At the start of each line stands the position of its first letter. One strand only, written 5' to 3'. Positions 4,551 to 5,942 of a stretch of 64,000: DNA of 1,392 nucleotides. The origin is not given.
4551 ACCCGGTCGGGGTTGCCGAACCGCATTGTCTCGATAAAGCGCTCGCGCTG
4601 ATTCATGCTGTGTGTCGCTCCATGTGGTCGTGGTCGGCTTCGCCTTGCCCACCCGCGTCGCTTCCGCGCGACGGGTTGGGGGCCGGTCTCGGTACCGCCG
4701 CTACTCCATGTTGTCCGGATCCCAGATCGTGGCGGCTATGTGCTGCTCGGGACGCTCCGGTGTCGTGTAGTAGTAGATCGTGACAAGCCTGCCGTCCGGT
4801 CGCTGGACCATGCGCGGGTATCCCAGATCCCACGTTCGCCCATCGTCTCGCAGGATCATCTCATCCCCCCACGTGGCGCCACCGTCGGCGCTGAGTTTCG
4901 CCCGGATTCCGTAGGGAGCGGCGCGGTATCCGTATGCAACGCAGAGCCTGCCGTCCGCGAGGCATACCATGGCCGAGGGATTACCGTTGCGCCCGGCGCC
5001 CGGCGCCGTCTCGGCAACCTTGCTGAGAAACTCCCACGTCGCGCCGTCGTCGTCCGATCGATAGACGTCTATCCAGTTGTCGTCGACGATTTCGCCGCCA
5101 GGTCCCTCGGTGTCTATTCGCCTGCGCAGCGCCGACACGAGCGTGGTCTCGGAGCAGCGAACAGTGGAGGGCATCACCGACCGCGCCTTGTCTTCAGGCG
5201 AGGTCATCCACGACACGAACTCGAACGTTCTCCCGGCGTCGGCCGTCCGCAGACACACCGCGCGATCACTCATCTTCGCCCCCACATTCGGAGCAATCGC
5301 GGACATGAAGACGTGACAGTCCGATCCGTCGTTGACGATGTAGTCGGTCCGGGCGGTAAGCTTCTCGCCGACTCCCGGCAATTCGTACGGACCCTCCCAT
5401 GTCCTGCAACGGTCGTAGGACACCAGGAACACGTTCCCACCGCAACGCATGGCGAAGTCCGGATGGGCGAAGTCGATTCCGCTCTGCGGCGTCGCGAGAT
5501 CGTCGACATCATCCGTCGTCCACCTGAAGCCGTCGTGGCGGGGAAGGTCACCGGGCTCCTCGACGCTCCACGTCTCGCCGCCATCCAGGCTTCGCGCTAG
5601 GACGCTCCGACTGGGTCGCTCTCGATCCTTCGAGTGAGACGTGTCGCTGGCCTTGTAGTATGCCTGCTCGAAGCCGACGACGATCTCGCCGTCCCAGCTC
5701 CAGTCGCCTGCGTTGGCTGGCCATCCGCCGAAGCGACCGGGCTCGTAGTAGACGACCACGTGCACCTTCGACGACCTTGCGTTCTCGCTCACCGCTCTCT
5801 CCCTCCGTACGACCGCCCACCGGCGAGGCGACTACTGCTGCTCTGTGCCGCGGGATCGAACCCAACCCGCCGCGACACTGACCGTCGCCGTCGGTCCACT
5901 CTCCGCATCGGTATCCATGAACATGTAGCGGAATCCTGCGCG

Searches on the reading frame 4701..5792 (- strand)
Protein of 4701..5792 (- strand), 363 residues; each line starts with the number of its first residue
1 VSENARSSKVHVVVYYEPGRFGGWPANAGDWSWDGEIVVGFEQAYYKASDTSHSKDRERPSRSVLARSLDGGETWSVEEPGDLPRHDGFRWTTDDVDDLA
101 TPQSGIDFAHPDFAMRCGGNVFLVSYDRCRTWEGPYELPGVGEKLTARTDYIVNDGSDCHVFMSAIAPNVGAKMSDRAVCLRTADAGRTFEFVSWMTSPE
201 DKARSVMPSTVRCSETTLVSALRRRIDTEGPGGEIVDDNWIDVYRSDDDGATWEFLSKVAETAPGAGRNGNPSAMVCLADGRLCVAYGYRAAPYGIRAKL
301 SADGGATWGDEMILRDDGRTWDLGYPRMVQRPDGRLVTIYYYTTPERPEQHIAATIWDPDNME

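Call 35: search_protein_families(library=pfam, proteins=[window:4701-5792:-], max_evalue=0.00001)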
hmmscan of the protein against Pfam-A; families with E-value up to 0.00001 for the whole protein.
window:4701-5792:- (363 aa): 2 families
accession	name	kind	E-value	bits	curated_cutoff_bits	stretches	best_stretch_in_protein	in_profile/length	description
PF13088.12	BNR_2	-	2.7e-11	43.8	31.4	1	123-336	85-275/277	BNR repeat-like domain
PF02012.26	BNR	-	6.1e-08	32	27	0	67-76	2-11/12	BNR/Asp-box repeat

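Call 67: find_encoding_contigs(protein=window:4701-5792:-, flank=10000, max_places=4)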
Protein window:4701-5792:- (363 aa): 2 contigs read that carry it; 2 places shown.
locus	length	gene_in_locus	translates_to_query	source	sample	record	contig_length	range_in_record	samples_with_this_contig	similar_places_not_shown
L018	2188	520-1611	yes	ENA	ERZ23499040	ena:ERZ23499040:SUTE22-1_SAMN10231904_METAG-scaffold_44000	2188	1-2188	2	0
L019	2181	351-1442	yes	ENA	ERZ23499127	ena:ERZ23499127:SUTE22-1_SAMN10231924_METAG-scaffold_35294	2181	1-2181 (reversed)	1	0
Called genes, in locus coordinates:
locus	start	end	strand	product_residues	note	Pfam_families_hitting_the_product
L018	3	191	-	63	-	?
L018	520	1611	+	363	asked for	PF02012:BNR (faint), PF13088:BNR_2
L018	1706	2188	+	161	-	?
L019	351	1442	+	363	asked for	PF02012:BNR (faint), PF13088:BNR_2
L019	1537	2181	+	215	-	?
